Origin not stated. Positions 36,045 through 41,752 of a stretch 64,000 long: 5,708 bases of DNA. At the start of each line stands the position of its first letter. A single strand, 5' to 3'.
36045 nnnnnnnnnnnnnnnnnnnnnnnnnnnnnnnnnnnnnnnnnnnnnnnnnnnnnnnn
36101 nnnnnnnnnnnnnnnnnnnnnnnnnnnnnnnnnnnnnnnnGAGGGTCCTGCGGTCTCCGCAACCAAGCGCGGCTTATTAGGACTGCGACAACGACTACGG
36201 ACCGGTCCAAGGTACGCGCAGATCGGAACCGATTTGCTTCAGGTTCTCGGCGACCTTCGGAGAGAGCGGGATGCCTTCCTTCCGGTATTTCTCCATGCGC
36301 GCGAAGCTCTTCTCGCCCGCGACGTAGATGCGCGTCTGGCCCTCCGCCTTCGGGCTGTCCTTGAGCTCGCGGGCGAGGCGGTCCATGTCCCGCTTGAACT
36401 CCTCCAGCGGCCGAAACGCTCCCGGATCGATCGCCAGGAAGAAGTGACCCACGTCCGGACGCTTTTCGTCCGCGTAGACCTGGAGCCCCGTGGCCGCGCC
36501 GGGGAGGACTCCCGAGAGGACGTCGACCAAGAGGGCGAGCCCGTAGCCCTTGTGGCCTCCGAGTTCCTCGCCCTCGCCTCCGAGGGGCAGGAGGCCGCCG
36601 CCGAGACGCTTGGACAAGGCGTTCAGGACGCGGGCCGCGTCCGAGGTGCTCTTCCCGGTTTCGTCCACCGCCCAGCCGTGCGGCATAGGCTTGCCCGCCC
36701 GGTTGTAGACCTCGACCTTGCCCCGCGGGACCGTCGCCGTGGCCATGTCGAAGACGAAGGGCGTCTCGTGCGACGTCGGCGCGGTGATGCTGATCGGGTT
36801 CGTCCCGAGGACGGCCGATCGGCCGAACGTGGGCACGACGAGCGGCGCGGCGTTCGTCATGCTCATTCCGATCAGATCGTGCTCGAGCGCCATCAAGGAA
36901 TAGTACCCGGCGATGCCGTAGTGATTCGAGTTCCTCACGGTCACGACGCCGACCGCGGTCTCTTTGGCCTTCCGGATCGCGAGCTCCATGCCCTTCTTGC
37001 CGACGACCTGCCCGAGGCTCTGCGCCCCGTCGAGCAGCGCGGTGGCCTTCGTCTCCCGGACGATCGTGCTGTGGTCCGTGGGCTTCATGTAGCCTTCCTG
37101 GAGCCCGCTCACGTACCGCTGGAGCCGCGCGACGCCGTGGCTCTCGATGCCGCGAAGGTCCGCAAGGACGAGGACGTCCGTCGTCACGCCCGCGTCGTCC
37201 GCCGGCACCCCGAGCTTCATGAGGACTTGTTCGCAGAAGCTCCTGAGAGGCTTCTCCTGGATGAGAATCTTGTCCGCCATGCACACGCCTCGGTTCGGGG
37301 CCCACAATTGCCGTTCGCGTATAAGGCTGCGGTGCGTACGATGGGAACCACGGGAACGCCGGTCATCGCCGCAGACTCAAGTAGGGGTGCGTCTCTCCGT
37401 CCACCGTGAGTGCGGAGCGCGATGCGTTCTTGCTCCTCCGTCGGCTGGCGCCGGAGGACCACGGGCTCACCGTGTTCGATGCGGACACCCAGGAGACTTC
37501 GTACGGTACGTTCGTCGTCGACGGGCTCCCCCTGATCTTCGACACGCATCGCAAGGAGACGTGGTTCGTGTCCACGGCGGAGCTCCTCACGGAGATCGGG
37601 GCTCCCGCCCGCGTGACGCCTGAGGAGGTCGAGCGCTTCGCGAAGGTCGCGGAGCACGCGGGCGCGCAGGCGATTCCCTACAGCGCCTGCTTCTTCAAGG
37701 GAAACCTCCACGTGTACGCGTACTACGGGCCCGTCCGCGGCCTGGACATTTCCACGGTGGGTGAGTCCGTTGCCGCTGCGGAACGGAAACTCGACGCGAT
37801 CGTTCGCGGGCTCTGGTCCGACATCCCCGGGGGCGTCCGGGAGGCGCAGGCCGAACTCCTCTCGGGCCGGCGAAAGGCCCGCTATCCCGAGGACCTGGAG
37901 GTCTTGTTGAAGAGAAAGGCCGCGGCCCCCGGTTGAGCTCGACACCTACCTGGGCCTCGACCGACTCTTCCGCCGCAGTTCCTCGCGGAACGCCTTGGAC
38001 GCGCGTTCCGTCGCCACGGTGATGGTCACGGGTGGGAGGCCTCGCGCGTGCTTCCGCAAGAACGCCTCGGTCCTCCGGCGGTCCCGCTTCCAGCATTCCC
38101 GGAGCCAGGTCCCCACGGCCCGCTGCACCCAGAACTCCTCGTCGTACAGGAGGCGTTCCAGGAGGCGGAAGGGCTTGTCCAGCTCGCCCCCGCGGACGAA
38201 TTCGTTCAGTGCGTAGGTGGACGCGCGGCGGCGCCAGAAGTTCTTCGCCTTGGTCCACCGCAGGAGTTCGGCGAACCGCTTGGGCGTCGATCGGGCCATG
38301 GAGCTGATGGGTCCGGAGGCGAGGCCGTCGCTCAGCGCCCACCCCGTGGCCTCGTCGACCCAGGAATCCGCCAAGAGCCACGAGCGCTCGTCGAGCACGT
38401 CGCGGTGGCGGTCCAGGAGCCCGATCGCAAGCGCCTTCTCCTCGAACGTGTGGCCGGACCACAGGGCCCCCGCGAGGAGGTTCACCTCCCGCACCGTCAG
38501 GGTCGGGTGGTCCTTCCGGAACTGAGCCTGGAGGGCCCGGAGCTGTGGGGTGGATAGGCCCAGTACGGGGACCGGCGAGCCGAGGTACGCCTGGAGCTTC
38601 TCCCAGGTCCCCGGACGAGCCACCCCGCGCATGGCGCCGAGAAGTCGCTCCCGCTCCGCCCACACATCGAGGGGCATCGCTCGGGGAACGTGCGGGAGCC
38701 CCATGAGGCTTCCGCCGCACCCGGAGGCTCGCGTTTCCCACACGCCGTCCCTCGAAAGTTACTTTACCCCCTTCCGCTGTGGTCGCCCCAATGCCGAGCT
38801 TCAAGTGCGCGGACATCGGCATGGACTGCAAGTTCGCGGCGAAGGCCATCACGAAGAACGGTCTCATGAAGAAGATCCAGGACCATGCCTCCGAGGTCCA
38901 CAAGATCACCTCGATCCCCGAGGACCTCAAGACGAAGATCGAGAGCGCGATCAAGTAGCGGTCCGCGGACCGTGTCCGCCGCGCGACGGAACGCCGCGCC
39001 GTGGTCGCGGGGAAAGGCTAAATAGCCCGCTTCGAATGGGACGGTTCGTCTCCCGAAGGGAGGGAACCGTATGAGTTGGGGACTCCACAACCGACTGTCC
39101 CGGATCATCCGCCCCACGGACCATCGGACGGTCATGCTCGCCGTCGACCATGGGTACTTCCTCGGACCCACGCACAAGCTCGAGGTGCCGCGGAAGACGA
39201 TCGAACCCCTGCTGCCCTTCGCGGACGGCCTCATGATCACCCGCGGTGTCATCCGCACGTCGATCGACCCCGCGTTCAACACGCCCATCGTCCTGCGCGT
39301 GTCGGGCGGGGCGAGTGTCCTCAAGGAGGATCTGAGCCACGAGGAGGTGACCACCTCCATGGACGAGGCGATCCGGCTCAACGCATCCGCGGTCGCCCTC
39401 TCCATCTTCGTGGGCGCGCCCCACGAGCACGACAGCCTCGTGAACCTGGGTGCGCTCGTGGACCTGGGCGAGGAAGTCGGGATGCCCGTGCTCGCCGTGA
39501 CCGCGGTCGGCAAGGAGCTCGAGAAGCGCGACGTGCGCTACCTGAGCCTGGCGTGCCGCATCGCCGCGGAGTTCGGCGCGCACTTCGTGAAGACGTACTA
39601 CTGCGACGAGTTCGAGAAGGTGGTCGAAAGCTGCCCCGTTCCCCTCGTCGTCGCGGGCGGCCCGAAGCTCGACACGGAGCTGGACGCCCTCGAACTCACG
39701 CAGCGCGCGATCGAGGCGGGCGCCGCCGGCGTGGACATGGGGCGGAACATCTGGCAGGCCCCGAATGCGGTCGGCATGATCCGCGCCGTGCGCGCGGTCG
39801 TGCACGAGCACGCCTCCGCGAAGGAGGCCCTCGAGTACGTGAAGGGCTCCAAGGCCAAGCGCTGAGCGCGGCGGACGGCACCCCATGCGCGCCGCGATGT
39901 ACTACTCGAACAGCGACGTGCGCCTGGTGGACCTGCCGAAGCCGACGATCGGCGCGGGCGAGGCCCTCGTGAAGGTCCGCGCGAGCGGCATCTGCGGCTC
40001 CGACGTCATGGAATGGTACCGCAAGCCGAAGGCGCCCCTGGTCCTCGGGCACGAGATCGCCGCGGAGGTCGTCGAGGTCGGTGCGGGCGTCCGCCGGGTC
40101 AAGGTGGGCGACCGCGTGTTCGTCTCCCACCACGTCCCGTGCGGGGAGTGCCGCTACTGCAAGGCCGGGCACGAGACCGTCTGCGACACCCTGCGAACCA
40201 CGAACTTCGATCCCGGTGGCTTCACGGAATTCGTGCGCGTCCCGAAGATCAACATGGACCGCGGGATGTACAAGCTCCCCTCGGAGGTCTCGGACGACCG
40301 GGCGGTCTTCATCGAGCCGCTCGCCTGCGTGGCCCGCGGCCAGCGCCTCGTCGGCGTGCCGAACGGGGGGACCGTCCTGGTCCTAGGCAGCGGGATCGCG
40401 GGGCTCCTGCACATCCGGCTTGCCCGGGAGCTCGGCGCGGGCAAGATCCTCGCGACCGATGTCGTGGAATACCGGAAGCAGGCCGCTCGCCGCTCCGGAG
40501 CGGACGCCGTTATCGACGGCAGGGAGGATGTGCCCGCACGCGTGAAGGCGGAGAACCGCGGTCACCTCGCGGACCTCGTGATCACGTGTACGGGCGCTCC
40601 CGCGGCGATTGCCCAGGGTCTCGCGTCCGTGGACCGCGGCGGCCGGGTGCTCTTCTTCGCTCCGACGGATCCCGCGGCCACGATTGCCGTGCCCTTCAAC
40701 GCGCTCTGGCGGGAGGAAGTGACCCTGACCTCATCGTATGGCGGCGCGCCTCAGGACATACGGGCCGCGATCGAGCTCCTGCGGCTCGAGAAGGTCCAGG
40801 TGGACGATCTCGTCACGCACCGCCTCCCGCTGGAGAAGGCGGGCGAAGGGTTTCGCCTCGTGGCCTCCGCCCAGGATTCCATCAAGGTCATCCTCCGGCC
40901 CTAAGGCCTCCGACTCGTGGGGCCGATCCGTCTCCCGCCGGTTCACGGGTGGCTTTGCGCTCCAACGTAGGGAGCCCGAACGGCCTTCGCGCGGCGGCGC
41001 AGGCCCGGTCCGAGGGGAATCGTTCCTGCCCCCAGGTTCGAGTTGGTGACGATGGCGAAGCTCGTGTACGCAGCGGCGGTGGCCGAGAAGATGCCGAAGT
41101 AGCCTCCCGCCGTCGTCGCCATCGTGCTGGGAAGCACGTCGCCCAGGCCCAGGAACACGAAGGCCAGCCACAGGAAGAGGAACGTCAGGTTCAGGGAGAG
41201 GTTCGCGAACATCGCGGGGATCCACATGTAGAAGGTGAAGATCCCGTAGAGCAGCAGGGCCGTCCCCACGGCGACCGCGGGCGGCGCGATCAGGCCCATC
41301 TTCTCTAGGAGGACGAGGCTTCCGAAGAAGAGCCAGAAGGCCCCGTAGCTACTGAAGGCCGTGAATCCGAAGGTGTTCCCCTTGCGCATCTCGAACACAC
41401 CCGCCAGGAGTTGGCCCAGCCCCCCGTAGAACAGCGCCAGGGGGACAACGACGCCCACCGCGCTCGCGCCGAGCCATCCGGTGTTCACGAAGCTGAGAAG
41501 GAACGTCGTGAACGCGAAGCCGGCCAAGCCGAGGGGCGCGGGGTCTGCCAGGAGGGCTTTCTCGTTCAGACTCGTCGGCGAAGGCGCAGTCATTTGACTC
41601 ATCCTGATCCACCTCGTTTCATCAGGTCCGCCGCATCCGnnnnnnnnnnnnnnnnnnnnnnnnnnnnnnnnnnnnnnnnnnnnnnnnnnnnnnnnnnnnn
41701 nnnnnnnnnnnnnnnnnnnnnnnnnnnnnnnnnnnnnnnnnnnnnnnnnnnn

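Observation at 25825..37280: HdrA/HdrB/MvhD module operonic with a GlcD-type FAD oxidase and two CCG Fe-S proteins, flanked by LarA, LhgO-like and Ldh_2 genes: a putative electron-bifurcating 2-hydroxyacid (lactate) oxidation island in a non-methanogen context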

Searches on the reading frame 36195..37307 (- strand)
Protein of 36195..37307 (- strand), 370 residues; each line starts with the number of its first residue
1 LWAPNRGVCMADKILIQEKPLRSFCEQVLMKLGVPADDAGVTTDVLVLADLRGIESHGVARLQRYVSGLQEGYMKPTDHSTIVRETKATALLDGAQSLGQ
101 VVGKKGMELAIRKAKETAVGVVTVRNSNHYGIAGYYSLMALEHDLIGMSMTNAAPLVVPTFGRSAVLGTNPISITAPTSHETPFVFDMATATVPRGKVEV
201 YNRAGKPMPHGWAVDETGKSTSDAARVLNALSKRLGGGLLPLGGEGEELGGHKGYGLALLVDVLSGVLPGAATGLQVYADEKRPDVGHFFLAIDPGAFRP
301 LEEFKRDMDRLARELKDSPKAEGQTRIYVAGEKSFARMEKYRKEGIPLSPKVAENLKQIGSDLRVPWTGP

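Call 4: search_protein_families(library=pfam, proteins=[window:36195-37307:-], max_evalue=0.001)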
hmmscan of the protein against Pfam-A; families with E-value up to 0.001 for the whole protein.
window:36195-37307:- (370 aa): 1 family
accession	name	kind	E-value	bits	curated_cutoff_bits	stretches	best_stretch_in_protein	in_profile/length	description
PF02615.19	Ldh_2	-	8.1e-128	426.6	38.8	1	17-357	2-333/333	Malate/L-lactate dehydrogenase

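Call 6: search_protein_families(library=ncbifam, proteins=[window:36195-37307:-], max_evalue=0.001)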
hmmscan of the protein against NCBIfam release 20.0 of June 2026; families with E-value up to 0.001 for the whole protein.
window:36195-37307:- (370 aa): 5 families
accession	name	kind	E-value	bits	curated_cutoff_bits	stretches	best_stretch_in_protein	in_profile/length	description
NF040650.1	sulfolac_dhydr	equivalog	1.2e-89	300.8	500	1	17-363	4-333/339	L-sulfolactate dehydrogenase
NF011599.0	PRK15025.1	equivalog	8.6e-68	229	356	1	15-356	2-331/349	ureidoglycolate dehydrogenase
TIGR03175.1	AllD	equivalog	2.2e-64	217.8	496.2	1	16-352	3-327/349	ureidoglycolate dehydrogenase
NF007504.0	PRK10098.1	equivalog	7e-61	205.9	336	1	14-358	5-339/360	malate/lactate/ureidoglycolate dehydrogenase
NF009750.0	PRK13260.1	equivalog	5e-42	144.2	316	1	20-358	7-331/332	3-dehydro-L-gulonate 2-dehydrogenase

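Call 39: search_solved_structures(query=window:36195-37307:-, max_evalue=0.00001)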
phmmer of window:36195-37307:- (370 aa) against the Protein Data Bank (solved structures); distinct sequences matched with E-value up to 0.00001: 13.
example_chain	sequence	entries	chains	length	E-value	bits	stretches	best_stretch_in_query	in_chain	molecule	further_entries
1v9n_A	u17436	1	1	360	4.8e-106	357.8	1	14-362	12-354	Malate dehydrogenase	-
3i0p_A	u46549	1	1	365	1.9e-75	257.1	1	20-366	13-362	Malate dehydrogenase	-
2x06_A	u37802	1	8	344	2.1e-75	257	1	24-363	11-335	L-SULFOLACTATE DEHYDROGENASE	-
1vbi_A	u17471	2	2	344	1.4e-56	195.1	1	21-368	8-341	Type 2 malate/lactate dehydrogenase | malate/L-lactate dehydrogenase family protein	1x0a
4h8a_A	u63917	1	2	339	8e-44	153.1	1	16-350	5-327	Ureidoglycolate dehydrogenase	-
4fjs_A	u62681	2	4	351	9e-44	152.9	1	16-350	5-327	Ureidoglycolate dehydrogenase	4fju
1xrh_A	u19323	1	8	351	9.8e-44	152.8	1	17-350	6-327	Ureidoglycolate Dehydrogenase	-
3uoe_A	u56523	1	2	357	1.6e-41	145.5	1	20-351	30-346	Dehydrogenase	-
1z2i_A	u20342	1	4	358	8.5e-39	136.6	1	16-354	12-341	malate dehydrogenase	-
2g8y_A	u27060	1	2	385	9.6e-37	129.8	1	19-350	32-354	Malate/L-lactate dehydrogenases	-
1wtj_A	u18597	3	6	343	2.5e-28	102.1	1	28-350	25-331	ureidoglycolate dehydrogenase | delta1-piperideine-2-carboxylate reductase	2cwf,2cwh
1nxu_A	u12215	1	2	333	7.8e-27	97.2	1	20-352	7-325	Hypothetical oxidoreductase yiaK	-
1s20_A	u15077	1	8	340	8.3e-27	97.1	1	20-352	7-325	Hypothetical oxidoreductase yiaK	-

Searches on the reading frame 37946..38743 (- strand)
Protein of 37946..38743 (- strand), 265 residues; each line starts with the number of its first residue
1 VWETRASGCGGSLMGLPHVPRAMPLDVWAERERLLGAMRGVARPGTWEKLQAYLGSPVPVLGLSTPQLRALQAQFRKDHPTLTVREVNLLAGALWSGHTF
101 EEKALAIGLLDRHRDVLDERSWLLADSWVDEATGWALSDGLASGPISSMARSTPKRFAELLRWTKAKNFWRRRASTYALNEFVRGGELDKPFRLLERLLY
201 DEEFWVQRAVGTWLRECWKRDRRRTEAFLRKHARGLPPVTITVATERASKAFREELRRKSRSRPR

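Call 9: search_protein_families(library=pfam, proteins=[window:37946-38743:-])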
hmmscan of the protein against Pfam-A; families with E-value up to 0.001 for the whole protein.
window:37946-38743:- (265 aa): 1 family
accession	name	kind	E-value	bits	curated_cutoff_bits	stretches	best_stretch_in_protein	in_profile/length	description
PF08713.17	DNA_alkylation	-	1.7e-42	146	21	1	37-246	4-211/213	DNA alkylation repair enzyme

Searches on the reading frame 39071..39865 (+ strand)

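Call 9: search_protein_families(library=pfam, proteins=[window:39071-39865:+])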
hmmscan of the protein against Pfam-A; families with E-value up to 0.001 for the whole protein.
window:39071-39865:+ (264 aa): 1 family
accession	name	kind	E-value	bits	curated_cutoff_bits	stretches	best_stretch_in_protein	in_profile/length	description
PF01791.15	DeoC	-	1.1e-22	81.3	23.8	1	20-230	1-229/229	DeoC/LacD family aldolase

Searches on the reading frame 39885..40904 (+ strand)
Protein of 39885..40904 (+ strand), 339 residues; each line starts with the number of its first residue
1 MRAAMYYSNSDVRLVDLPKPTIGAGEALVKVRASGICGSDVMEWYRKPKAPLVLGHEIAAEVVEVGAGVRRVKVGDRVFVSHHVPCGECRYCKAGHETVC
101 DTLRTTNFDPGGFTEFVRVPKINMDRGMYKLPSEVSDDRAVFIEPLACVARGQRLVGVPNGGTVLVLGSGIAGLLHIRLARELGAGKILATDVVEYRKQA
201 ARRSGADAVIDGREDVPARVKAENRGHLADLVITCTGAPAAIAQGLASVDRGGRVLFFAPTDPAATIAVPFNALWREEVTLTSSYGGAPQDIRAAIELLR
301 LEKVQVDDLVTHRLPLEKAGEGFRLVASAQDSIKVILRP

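Call 9: search_protein_families(library=pfam, proteins=[window:39885-40904:+])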
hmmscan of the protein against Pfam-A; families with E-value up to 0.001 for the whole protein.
window:39885-40904:+ (339 aa): 5 families
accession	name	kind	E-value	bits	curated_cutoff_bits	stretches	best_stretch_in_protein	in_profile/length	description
PF08240.17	ADH_N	-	1e-28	100.1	23.5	1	23-121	1-96/104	Alcohol dehydrogenase GroES-like domain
PF00107.32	ADH_zinc_N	-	3.3e-22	79.2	31.8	1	173-299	3-127/129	Zinc-binding dehydrogenase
PF16912.11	Glu_dehyd_C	-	6e-08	32.9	34.9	1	161-337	31-209/211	Glucose dehydrogenase C-terminus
PF13602.12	ADH_zinc_N_2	-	1.8e-06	29.3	27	1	205-336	2-133/134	Zinc-binding dehydrogenase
PF01262.27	AlaDh_PNT_C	-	5.7e-05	23.1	23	1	155-243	20-107/214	Alanine dehydrogenase/PNT, C-terminal domain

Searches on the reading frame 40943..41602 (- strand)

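Call 9: search_protein_families(library=pfam, proteins=[window:40943-41602:-])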
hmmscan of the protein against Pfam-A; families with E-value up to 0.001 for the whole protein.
window:40943-41602:- (219 aa): 1 family
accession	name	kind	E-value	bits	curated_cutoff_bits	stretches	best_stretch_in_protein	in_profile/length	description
PF01184.24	Gpr1_Fun34_YaaH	-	1.5e-42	146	25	1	13-189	12-194/207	GPR1/FUN34/yaaH family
